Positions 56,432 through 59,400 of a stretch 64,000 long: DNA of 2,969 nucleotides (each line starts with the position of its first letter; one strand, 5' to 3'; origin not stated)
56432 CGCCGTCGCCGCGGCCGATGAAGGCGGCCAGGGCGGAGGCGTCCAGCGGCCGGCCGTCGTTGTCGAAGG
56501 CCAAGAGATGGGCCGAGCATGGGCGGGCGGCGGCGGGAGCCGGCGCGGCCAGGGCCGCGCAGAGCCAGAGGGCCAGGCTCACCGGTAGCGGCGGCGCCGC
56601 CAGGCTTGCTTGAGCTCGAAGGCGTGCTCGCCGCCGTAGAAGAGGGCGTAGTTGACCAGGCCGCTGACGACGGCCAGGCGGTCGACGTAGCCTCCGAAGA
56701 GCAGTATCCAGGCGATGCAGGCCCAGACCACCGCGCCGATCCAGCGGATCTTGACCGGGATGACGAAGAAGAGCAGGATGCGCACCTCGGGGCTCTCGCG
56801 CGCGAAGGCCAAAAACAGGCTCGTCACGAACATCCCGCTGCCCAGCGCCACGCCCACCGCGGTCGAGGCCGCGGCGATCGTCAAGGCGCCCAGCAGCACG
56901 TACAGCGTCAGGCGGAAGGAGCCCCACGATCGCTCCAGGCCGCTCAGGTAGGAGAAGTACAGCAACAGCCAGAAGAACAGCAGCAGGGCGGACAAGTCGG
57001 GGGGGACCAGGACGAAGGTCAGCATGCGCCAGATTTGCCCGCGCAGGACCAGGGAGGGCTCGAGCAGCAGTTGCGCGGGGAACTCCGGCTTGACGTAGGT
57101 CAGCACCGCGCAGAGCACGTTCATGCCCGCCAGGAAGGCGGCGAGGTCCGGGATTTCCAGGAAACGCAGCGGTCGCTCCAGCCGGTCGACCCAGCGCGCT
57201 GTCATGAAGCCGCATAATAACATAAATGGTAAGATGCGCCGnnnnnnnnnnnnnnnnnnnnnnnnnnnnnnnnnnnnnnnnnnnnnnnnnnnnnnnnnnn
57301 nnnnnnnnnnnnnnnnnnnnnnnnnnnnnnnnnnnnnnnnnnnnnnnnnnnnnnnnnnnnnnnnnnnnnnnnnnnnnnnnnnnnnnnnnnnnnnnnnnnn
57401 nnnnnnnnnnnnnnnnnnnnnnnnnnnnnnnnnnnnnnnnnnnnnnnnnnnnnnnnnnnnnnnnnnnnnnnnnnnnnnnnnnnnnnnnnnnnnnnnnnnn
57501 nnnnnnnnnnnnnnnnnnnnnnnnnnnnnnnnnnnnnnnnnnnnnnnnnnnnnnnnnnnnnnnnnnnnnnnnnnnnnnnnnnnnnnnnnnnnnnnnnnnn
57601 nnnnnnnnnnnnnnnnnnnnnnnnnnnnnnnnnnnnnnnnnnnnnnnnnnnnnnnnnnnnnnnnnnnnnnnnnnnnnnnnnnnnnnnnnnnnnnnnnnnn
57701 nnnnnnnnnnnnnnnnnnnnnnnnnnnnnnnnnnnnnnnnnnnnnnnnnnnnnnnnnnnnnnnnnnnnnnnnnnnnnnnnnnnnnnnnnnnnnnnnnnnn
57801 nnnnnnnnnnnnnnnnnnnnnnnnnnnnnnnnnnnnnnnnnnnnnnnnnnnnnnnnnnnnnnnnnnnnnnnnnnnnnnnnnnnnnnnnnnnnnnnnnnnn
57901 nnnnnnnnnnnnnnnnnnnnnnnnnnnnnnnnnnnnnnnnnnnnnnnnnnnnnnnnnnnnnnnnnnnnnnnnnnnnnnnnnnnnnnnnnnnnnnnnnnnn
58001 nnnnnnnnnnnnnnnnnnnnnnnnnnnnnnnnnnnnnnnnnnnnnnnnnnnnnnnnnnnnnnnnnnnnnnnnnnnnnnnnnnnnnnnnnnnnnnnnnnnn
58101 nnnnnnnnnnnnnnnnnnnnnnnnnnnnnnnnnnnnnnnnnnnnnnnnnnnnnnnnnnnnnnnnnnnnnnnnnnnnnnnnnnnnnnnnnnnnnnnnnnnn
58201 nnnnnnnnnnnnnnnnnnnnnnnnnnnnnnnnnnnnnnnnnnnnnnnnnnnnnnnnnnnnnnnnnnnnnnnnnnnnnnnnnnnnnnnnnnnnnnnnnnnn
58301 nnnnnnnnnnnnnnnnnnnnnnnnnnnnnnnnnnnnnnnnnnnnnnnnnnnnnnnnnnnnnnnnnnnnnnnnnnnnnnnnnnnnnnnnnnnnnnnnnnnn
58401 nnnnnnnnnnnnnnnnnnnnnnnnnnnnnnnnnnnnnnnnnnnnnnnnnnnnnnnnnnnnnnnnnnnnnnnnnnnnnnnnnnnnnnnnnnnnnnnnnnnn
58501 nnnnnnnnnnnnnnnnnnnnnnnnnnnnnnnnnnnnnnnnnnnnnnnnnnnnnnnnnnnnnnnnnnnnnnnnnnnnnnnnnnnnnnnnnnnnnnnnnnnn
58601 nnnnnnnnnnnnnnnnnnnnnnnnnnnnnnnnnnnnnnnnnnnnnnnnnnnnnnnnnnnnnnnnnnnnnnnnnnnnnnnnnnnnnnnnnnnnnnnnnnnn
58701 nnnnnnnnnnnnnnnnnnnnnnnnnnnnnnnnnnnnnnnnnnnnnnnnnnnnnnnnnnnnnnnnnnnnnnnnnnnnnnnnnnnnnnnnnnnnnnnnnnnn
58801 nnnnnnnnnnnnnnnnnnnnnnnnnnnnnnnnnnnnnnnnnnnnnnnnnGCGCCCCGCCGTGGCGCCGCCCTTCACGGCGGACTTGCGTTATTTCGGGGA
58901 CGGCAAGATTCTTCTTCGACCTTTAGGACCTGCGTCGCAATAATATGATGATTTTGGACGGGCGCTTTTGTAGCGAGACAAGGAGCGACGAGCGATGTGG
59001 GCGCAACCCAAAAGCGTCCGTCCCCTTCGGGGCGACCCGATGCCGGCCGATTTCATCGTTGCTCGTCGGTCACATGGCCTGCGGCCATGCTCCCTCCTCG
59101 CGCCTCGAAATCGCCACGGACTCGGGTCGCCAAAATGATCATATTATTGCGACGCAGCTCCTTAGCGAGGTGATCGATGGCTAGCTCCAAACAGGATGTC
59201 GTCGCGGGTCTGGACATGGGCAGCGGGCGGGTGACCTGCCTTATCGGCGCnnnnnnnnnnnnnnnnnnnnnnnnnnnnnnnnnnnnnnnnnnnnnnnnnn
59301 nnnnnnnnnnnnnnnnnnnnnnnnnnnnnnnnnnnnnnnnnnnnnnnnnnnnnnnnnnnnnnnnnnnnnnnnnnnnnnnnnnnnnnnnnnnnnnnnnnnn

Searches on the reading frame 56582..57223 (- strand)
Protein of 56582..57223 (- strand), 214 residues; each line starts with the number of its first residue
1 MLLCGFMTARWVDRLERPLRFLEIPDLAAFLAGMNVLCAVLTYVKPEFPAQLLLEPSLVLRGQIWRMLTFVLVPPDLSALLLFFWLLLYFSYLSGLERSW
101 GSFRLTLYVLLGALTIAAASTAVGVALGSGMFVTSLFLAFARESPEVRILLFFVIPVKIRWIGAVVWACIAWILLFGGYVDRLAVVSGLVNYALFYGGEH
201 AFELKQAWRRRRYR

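Call 81: search_protein_families(library=pfam, proteins=[window:56582-57223:-], max_evalue=0.001)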
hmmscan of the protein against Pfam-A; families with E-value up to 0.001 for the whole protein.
window:56582-57223:- (214 aa): 1 family
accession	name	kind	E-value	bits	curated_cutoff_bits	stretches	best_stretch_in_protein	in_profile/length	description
PF04511.20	DER1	-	5e-09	36.8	26.6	1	24-194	1-173/191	Der1-like family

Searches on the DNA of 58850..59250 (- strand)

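Call 16: search_rna_families(source=window, start=58850, end=59250, threshold=evalue, max_evalue=10)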
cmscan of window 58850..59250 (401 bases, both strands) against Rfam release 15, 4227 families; matches with E-value up to 10: 0.
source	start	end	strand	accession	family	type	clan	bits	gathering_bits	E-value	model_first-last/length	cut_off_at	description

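Call 89: search_dna_similar(query=window:58926-59161:-, collection=plasmids, mode=distant, max_evalue=0.01, max_rows=10)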
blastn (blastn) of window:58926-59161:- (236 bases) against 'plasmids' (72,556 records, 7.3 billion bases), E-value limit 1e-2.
No match.
